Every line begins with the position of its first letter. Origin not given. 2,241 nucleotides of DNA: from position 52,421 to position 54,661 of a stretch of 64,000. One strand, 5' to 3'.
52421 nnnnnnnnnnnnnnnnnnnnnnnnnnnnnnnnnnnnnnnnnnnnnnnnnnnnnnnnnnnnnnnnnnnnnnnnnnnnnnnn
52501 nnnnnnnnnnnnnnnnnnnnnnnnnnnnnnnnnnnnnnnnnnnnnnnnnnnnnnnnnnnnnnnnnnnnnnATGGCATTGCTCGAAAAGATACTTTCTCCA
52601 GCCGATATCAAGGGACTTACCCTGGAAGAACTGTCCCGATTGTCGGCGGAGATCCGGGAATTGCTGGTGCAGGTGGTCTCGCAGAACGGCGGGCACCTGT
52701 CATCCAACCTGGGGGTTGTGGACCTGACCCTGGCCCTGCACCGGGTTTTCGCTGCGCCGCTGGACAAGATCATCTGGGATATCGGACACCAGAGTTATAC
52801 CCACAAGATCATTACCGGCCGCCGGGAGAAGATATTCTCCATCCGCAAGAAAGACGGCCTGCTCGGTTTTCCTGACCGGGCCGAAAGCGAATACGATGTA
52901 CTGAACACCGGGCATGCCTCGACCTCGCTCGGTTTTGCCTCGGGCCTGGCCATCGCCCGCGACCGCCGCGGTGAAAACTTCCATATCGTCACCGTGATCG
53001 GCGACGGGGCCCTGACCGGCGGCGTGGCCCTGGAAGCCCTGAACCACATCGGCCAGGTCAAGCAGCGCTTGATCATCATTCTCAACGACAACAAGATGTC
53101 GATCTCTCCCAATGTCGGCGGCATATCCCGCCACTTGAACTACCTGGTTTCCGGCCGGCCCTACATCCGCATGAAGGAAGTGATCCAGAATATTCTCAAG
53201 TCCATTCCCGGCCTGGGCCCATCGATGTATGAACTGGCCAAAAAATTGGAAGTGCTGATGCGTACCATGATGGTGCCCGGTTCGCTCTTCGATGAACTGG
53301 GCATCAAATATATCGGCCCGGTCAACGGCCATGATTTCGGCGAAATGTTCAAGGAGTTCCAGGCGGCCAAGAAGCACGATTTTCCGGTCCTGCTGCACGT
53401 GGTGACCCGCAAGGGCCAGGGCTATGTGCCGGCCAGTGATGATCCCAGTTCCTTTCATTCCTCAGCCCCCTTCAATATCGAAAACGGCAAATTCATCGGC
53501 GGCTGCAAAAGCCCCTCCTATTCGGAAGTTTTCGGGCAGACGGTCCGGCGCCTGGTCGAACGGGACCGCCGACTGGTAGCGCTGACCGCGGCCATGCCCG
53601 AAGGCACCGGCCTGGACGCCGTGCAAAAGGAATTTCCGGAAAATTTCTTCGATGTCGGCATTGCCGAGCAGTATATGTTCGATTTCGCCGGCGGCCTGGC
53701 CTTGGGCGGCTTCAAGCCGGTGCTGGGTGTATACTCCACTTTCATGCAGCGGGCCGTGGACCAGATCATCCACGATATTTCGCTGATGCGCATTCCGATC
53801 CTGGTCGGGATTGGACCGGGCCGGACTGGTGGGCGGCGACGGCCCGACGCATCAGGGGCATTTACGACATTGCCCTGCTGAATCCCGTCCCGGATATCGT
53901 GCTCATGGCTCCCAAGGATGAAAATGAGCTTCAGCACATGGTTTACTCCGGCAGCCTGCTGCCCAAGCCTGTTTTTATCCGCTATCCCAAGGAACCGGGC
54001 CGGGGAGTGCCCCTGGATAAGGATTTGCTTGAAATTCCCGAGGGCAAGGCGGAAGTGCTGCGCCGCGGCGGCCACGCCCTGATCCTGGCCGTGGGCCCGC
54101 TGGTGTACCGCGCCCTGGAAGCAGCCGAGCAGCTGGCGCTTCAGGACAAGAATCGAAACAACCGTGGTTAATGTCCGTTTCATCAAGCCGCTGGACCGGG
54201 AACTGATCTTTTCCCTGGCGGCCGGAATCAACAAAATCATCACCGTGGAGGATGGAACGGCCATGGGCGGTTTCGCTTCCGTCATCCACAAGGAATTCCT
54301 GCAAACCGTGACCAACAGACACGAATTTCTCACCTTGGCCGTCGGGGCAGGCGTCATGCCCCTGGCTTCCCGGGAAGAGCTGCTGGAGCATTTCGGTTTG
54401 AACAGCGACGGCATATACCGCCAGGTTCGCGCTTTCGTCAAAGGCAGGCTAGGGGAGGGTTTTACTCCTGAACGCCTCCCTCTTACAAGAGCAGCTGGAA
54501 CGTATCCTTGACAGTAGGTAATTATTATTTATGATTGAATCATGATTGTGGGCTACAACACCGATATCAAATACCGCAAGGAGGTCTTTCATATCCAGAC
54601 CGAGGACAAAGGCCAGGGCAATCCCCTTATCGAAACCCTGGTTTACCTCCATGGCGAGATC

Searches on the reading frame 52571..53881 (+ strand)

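Call 20: search_protein_families(library=ncbifam, proteins=[window:52571-53881:+], max_evalue=0.00001)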
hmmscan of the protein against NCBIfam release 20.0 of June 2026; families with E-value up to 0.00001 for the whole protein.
window:52571-53881:+ (436 aa): 6 families
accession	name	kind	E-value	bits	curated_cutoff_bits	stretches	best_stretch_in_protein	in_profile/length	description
TIGR00204.1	dxs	equivalog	4.6e-160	534.1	465.95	1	6-414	3-409/616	1-deoxy-D-xylulose-5-phosphate synthase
NF003933.0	PRK05444.2-2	equivalog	1.1e-122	410.6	395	1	2-414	6-392/606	1-deoxy-D-xylulose-5-phosphate synthase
NF008968.0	PRK12315.1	subfamily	9e-119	397.3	510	2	2-192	2-192/582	1-deoxy-D-xylulose-5-phosphate synthase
NF004559.0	PRK05899.2-5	equivalog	8.6e-26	90.3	488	2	319-399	322-402/627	transketolase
NF004556.0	PRK05899.2-2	equivalog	7.8e-10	37.6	575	0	316-391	323-410/639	transketolase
TIGR03181.1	PDH_E1_alph_x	equivalog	7.7e-07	28.3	411.35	1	118-180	126-188/341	pyruvate dehydrogenase (acetyl-transferring) E1 component subunit alpha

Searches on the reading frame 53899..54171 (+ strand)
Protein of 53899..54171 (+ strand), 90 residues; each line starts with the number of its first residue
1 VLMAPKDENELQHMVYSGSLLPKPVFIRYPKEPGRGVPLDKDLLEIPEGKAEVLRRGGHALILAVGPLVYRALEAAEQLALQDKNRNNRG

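Call 20: search_protein_families(library=ncbifam, proteins=[window:53899-54171:+], max_evalue=0.00001)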
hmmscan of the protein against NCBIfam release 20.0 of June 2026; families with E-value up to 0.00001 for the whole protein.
window:53899-54171:+ (90 aa): 1 family
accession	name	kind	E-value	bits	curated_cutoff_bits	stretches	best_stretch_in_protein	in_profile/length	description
TIGR00204.1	dxs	equivalog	4.9e-15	55.1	465.95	1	2-80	439-517/616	1-deoxy-D-xylulose-5-phosphate synthase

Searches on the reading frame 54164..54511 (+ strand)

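Call 20: search_protein_families(library=ncbifam, proteins=[window:54164-54511:+], max_evalue=0.00001)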
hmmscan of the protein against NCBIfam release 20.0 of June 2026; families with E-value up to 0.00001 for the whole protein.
window:54164-54511:+ (115 aa): 3 families
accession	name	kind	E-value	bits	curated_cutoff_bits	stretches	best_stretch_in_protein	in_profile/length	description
TIGR00204.1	dxs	equivalog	8e-14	51.1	465.95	1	1-92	525-615/616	1-deoxy-D-xylulose-5-phosphate synthase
NF003933.0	PRK05444.2-2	equivalog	1e-09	37.5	395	1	2-90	514-603/606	1-deoxy-D-xylulose-5-phosphate synthase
NF004559.0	PRK05899.2-5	equivalog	3e-08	32.4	488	1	2-93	534-625/627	transketolase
